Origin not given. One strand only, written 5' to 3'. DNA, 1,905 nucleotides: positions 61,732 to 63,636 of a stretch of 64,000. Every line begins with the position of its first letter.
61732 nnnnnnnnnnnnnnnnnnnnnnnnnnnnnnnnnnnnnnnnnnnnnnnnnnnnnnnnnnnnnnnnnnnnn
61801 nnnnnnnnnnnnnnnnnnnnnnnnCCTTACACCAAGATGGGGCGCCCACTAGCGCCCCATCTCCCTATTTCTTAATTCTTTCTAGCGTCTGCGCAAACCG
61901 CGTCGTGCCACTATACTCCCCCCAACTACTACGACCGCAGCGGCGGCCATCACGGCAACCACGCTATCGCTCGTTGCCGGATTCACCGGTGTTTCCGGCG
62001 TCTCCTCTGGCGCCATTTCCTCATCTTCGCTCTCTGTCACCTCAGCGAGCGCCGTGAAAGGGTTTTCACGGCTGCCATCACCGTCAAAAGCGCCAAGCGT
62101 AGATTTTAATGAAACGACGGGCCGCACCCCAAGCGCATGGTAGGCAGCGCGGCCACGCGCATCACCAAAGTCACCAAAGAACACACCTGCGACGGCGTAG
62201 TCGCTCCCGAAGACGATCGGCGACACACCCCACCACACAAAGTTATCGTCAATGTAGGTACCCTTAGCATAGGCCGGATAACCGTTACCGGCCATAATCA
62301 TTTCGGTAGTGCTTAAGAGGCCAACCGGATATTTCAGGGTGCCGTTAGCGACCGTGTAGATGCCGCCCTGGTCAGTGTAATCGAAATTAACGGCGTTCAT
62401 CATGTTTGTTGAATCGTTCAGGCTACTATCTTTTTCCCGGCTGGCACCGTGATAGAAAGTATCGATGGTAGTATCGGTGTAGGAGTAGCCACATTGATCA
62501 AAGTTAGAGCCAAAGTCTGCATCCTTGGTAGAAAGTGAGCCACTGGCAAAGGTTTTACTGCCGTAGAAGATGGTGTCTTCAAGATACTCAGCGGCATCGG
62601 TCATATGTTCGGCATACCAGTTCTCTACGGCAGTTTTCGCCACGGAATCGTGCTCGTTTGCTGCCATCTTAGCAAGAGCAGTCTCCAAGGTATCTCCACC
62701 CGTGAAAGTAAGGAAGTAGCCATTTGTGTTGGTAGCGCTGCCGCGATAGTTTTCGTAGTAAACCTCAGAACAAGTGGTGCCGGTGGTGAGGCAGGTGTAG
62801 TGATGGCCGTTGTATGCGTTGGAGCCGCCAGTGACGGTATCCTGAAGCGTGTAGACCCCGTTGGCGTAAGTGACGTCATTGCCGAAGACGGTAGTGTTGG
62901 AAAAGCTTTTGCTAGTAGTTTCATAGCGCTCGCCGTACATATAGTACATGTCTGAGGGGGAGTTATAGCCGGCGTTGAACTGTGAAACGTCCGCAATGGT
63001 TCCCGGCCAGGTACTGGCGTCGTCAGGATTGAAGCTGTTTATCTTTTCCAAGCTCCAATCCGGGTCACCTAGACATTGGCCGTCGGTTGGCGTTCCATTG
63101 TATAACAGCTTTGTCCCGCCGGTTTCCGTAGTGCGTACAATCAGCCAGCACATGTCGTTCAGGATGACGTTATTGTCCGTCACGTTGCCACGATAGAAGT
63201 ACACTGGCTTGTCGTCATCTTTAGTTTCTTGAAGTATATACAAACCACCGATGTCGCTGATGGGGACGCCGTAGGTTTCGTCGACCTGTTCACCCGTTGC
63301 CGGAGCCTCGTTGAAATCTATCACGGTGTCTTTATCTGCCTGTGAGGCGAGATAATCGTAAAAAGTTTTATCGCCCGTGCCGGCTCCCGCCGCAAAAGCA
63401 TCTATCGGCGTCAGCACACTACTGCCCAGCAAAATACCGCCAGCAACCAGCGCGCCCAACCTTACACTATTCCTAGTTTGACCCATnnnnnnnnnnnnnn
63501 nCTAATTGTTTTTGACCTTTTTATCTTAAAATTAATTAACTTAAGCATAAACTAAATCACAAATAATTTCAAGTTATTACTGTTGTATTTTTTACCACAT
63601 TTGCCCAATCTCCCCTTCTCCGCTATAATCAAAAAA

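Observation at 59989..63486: Complete diversity-generating retroelement with textbook adenine-specific TR/VR divergence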

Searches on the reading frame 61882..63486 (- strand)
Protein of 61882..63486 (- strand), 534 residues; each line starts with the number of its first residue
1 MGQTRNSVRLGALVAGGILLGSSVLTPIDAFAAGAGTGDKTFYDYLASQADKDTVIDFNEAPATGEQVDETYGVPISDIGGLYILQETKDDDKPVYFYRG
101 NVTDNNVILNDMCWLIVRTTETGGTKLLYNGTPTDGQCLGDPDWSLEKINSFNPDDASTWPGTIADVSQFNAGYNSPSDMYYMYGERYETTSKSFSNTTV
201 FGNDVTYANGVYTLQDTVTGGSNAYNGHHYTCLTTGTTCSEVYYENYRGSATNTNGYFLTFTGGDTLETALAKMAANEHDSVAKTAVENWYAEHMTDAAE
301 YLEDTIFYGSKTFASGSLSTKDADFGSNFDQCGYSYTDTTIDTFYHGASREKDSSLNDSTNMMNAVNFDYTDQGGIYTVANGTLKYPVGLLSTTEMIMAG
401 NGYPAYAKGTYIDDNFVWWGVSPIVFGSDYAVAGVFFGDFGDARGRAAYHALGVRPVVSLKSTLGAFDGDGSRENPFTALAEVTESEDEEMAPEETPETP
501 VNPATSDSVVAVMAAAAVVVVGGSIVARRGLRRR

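Call 5: search_protein_families(library=pfam, proteins=[window:61882-63486:-], max_evalue=0.01)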
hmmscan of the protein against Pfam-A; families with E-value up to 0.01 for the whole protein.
window:61882-63486:- (534 aa): 0 families

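Call 6: search_protein_families(library=ncbifam, proteins=[window:61882-63486:-], max_evalue=0.01)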
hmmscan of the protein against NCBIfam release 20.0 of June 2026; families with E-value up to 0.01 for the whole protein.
window:61882-63486:- (534 aa): 0 families

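Call 11: search_solved_structures(query=window:61882-63486:-, max_evalue=1, show_alignments=2)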
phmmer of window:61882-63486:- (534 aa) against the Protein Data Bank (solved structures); distinct sequences matched with E-value up to 1: 2.
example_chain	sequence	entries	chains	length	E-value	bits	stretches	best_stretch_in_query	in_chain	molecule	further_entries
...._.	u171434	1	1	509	0.53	12.5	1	284-391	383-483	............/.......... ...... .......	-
9hnk_A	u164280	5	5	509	0.53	12.5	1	284-391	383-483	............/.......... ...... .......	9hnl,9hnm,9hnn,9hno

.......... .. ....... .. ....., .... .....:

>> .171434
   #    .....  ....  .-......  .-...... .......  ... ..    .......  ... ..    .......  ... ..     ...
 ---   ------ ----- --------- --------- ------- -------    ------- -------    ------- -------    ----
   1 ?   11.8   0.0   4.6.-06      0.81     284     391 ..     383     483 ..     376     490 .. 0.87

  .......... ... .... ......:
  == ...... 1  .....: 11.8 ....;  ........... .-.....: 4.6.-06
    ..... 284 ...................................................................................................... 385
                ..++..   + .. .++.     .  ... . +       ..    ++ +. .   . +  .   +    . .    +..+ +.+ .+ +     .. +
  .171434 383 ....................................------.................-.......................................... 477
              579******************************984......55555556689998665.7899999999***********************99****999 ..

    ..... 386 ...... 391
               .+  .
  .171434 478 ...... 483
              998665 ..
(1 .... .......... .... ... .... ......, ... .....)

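Call 13: find_homologous_proteins(query=window:61882-63486:-, max_evalue=0.00001)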
Query window:61882-63486:- (534 aa): 794 proteins with E <= 0.00001 among 8000 candidates; the best 120 are listed.
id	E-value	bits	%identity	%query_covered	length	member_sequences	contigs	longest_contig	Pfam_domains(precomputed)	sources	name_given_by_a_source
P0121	0.0e+0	1212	100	100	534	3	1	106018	-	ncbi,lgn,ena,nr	ncbi:hypothetical protein IJ102_01540 [Candidatus Saccharibacteria bacterium]|nr:hypothetical protei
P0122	8.6e-264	895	78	99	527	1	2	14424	-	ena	-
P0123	3.3e-252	856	73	98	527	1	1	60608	-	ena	-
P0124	2.7e-244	830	70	99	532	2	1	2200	-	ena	-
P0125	1.3e-242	825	69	98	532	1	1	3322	-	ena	-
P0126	7.6e-236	802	70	98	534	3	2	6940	-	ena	-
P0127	4.9e-234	796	72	93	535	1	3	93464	-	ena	-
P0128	4.5e-230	783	72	93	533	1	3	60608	-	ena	-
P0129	3.1e-229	781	69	97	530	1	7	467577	-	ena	-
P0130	5.3e-227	773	68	98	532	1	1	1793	-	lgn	-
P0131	2.0e-226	771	67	97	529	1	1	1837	-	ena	-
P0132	7.0e-225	766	67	96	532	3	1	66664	-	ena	-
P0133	1.4e-222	759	68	96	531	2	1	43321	-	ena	-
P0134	5.4e-222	757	66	99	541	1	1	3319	-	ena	-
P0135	1.6e-219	748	68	96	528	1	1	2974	-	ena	-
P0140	8.7e-181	621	55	94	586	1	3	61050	-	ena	-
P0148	3.0e-74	269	34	88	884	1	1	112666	-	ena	-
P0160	1.4e-53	201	35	83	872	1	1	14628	PF00092.35,PF13519.13,PF05762.21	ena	-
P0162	5.2e-53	199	43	19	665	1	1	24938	PF19789.7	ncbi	-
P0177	2.4e-48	184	61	11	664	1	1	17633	PF19789.7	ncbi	-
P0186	2.1e-47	181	33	74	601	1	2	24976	PF07963.18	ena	-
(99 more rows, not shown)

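Call 47: predict_structure(alignment_id=A3)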
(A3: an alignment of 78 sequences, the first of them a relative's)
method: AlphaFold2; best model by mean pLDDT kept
length: 534 residues; sequences in the alignment: 78
mean_pLDDT: 88.9   pTM: 0.84
mean pLDDT of the five models: 88.9, 87.8, 87.2, 87.0, 86.5
residues with pLDDT >= 90: 420; 70-90: 33; 50-70: 45; < 50: 36
segments of 3 or more residues with pLDDT < 50: 1-33
pLDDT, mean of each block of 10 residues (from residue 1): 41 35 37 75 98 97 92 94 97 98 97 98 98 95 81 80 95 98 98 98 98 98 96 98 98 98 98 98 98 98 97 97 97 97 96 93 94 97 98 98 95 96 97 96 96 98 97 97 76 57 54 61 61 58
secondary structure, 60 per line:
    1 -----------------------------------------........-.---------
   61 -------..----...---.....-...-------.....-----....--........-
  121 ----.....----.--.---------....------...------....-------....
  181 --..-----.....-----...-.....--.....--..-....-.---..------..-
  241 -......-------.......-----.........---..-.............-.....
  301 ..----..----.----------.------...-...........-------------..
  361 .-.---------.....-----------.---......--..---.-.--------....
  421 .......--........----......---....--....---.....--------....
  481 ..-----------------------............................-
elements in order: H42-49 E74-76 E80-84 E96-100 E106-109 E112-119 E125-129 H147-150 E166-169 H177-180 E190-194 E200-202 E204-208 E211-215 H221-224 E242-247 E255-261 H267-275 H282-294 H296-301 E335-337 H338-344 H393-398 E417-427 E430-437 E442-447 E451-454 E457-460 E464-468 E477-482 H506-533

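Call 52: fold_search(model_id=the predicted structure, library=pdb)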
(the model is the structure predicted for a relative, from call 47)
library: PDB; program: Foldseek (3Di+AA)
matches with E <= 10: 48; with E <= 0.001: 0
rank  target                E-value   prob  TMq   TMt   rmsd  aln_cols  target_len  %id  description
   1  8q4e_A                5.4e-01  0.41  0.07  0.27   3.7        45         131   20  Structure of Legionella pneumophila Lcl C-terminal domain (released 2023-12-27)
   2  6ino_B                2.0e+00  0.09  0.07  0.08   6.8        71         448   14  Crystal structure of the CysR-CTLD2 fragment of human MR at acidic pH (pH 4.6) (released 2019-09-18)
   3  8k7u_D                2.0e+00  0.00  0.05  0.04  22.1       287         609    8  the alpha-galactosidase 5 with Cacl2 (released 2024-07-31)
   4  1fvu_B                3.2e+00  0.06  0.08  0.30   8.7        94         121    8  CRYSTAL STRUCTURE OF BOTROCETIN (released 2001-02-14)
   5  9n9q_F                3.4e+00  0.01  0.07  0.04  22.1       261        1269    7  Cryo-EM structure of the RNA-guided transcription complex (released 2025-12-24)
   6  1yxj_A                3.9e+00  0.05  0.09  0.31   6.2       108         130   10  Crystal structure of human lectin-like oxidized low-density lipoprotein receptor 1 (LOX-1) at low pH (released 2005-06-14)
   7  8rap_Z                3.9e+00  0.00  0.07  0.08  31.9       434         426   12  Structure of Sen1-ADP.BeF3 bound RNA Polymerase II pre-termination complex (released 2024-10-30)
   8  1egg_B                4.4e+00  0.07  0.07  0.24   8.4        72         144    8  STRUCTURE OF A C-TYPE CARBOHYDRATE-RECOGNITION DOMAIN (CRD-4) FROM THE MACROPHAGE MANNOSE RECEPTOR (released 2000-08-30)
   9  6ino_A                4.9e+00  0.04  0.07  0.08   6.9        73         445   12  Crystal structure of the CysR-CTLD2 fragment of human MR at acidic pH (pH 4.6) (released 2019-09-18)
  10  7our_B                4.9e+00  0.01  0.05  0.18  25.3       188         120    6  Wilavidin apo form (P1 form) (released 2021-11-17)
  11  6inu_A                5.2e+00  0.05  0.07  0.08   6.8        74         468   15  Crystal structure of the CysR-CTLD2 fragment of human MR at acidic pH (pH 4.6) (released 2019-09-18)
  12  5ygb                  5.2e+00  0.03  0.05  0.10   3.5        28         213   18  Crystal structure of drosophila melanogaster Papi extended Tudor domain mutant - D287A (released 2018-03-14)
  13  5ygf_A                5.2e+00  0.03  0.05  0.10   3.5        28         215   18  Crystal structure of Drosophila melanogaster Papi extended Tudor domain (D287A) in complex with Piwi N-terminal R10-un (released 2018-03-14)
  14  1jyj                  5.2e+00  0.01  0.06  0.11  16.7       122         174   14  Crystal Structure of a Double Variant (W67L/W91H) of Recombinant Human Serum Retinol-binding Protein at 2.0 A Resolution (released 2003-07-01)
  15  5yj8                  5.9e+00  0.03  0.04  0.30   2.2        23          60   22  Identification of a small molecule inhibitor for the Tudor domain of TDRD3 (released 2018-05-02)
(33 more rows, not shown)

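Call 60: fold_search(model_id=the predicted structure, library=viral)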
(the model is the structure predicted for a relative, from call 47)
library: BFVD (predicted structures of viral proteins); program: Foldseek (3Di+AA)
matches with E <= 10: 145; with E <= 0.001: 2
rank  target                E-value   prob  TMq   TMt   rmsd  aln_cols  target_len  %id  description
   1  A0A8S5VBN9            4.0e-04  0.99  0.20  0.31  20.5       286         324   13  DUF6273 domain-containing protein [Myoviridae sp. ctbEa13]
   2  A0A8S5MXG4            8.1e-04  0.93  0.23  0.19  13.0       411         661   12  DUF6273 domain-containing protein [Siphoviridae sp. ct91l7]
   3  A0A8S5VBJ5            1.6e-03  0.95  0.20  0.37  21.3       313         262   12  ATP-binding sugar transporter [Myoviridae sp. ctbEa13]
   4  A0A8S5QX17            3.0e-03  0.38  0.14  0.13  20.1       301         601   14  Concanavalin A-like lectin/glucanase superfamily protein [Siphoviridae sp. ctcuE16]
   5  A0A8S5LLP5            4.0e-03  0.72  0.19  0.14  18.6       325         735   11  Interferon alpha/beta receptor 1, Interferon I interferon signaling complex [Siphoviridae sp. ctvok7]
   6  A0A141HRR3            1.2e-02  0.51  0.20  0.09  16.1       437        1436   11  (no name in the UniProt tables at hand)
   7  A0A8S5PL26            2.4e-02  0.30  0.17  0.19  19.3       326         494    8  DUF6273 domain-containing protein [Siphoviridae sp. ctOSJ35]
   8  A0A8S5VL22            3.1e-02  0.51  0.19  0.14  22.8       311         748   11  (no name in the UniProt tables at hand)
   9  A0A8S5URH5            3.9e-02  0.92  0.08  0.13   2.3        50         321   24  Uncharacterized protein [Myoviridae sp. ctsIb3]
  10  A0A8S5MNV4            4.1e-02  0.92  0.19  0.47   6.6       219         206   10  DUF6273 domain-containing protein [Myoviridae sp. ctI7W9]
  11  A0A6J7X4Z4            4.6e-02  0.04  0.11  0.07  30.0       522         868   12  Uncharacterized protein [uncultured Caudovirales phage]
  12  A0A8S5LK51            4.9e-02  0.54  0.13  0.17   7.4       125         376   19  DUF6273 domain-containing protein [Siphoviridae sp. ctnhN1]
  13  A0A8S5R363            4.9e-02  0.16  0.09  0.24  17.2       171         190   12  DUF6273 domain-containing protein [Siphoviridae sp. ct6d71]
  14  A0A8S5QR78            5.6e-02  0.44  0.12  0.21   6.7       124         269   12  Uncharacterized protein [Siphoviridae sp. ctE6L85]
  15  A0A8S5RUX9            5.9e-02  0.16  0.15  0.15  21.2       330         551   11  (no name in the UniProt tables at hand)
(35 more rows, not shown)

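Call 69: search_protein_families(library=pfam, proteins=[P0162, P0177, P0186, P0160, P0148], max_evalue=1)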
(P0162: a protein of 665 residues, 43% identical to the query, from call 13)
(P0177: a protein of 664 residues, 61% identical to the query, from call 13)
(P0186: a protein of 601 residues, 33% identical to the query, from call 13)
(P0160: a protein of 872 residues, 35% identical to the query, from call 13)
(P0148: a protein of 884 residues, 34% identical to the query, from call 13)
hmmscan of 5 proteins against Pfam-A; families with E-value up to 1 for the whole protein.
P0162 (665 aa): 4 families
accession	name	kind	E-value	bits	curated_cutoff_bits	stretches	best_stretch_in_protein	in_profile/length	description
PF19789.6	DUF6273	-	3.6e-08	33.9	23.5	2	280-330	122-171/172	Domain of unknown function (DUF6273)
PF24170.1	Fn3-II_PB4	-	0.001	19.7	27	0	62-118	8-68/95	Straight fiber protein PB4 second Fn3-like domain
PF00045.24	Hemopexin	-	0.06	13.7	21.3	0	587-608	4-25/45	Hemopexin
PF13077.11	DUF3909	-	0.45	11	25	0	475-509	62-96/108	Protein of unknown function (DUF3909)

P0177 (664 aa): 2 families
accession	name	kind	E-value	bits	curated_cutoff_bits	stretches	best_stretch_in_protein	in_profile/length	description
PF19789.6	DUF6273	-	0.0002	21.7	23.5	1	282-331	124-171/172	Domain of unknown function (DUF6273)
PF07603.17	Lcl_C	-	0.018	15.7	34.9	0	284-327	75-116/117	Lcl C-terminal domain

P0186 (601 aa): 1 family
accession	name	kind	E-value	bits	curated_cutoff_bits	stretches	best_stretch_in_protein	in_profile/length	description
PF07963.17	N_methyl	-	4.3e-06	26.5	21.2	1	2-26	3-27/27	Prokaryotic N-terminal methylation motif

P0160 (872 aa): 7 families
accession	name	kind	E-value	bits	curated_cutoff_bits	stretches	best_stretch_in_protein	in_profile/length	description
PF13519.12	VWA_2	-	1.3e-17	64.8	27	1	94-198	1-106/107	von Willebrand factor type A domain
PF00092.34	VWA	-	1.7e-15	58.1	23.8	1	93-215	1-128/174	von Willebrand factor type A domain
PF05762.20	VWA_CoxE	-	6.1e-07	29.5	26.4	1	88-206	53-167/222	VWA domain containing CoxE-like protein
PF18998.6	Flg_new_2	-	2.3e-05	24.7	23.6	1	409-445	33-70/73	Divergent InlB B-repeat domain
PF21426.3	GBS104-like_Ig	-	0.00066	20.9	26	1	282-347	26-94/112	Tip pilin GBS104-like, Ig-like domain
PF09479.16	Flg_new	-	0.00087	19.8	27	1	370-442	1-64/65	Listeria-Bacteroides repeat domain (List_Bact_rpt)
PF13768.12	VWA_3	-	0.00096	19.7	27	1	93-204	2-112/155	von Willebrand factor type A domain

P0148 (884 aa): 1 family
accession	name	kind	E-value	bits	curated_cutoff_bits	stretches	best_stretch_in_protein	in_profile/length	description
PF19789.6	DUF6273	-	4.4e-05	23.9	23.5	1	819-865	127-171/172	Domain of unknown function (DUF6273)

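Call 86: find_encoding_contigs(protein=P0123, flank=10000, max_places=2)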
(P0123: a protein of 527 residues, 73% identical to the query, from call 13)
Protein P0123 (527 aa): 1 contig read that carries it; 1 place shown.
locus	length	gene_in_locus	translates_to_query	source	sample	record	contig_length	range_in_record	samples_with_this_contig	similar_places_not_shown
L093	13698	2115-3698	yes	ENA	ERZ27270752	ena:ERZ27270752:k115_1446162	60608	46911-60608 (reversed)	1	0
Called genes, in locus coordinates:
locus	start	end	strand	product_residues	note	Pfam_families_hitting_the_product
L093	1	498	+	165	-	?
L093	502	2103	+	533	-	-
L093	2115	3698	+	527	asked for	-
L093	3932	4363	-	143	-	-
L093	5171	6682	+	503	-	PF00580:UvrD-helicase, PF13245:AAA_19 (faint), PF13361:UvrD_C, PF13538:UvrD_C_2 (faint)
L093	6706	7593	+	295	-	PF01435:Peptidase_M48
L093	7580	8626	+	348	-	-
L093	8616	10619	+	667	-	PF22745:Nlig-Ia, PF01653:DNA_ligase_aden, PF03120:OB_DNA_ligase, PF12826:HHH_2, PF14520:HHH_5, PF00633:HHH, PF00533:BRCT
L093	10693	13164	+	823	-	PF02861:Clp_N, PF23569:NBD_SMAX1 (weak), PF00004:AAA, PF17871:AAA_lid_9, PF00004:AAA, PF07724:AAA_2, PF07728:AAA_5, PF10431:ClpB_D2-small, +6 more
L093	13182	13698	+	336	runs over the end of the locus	-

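Call 87: find_encoding_contigs(protein=P0140, flank=10000, max_places=2)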
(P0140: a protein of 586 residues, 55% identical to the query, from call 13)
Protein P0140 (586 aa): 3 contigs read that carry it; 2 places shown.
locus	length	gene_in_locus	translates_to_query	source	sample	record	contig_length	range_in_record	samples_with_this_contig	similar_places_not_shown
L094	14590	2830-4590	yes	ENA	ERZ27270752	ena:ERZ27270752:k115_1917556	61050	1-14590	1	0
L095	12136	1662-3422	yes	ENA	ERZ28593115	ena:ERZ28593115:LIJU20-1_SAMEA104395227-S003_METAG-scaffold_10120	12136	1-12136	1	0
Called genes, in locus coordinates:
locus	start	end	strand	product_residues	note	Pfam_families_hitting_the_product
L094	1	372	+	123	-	?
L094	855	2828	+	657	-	PF17802:SpaA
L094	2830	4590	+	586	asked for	-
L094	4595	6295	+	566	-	-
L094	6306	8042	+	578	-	-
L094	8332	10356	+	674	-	PF17802:SpaA (weak)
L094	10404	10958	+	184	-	-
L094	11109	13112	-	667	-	PF17802:SpaA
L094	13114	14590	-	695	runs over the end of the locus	PF17802:SpaA (weak)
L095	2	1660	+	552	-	?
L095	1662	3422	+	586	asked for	-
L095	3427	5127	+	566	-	-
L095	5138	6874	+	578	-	-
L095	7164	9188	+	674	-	PF17802:SpaA (weak)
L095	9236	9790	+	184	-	-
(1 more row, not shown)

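Call 89: search_protein_families(library=phrogs, proteins=[window:61882-63486:-], max_evalue=0.01)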
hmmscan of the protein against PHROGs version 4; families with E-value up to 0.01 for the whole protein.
window:61882-63486:- (534 aa): 0 families
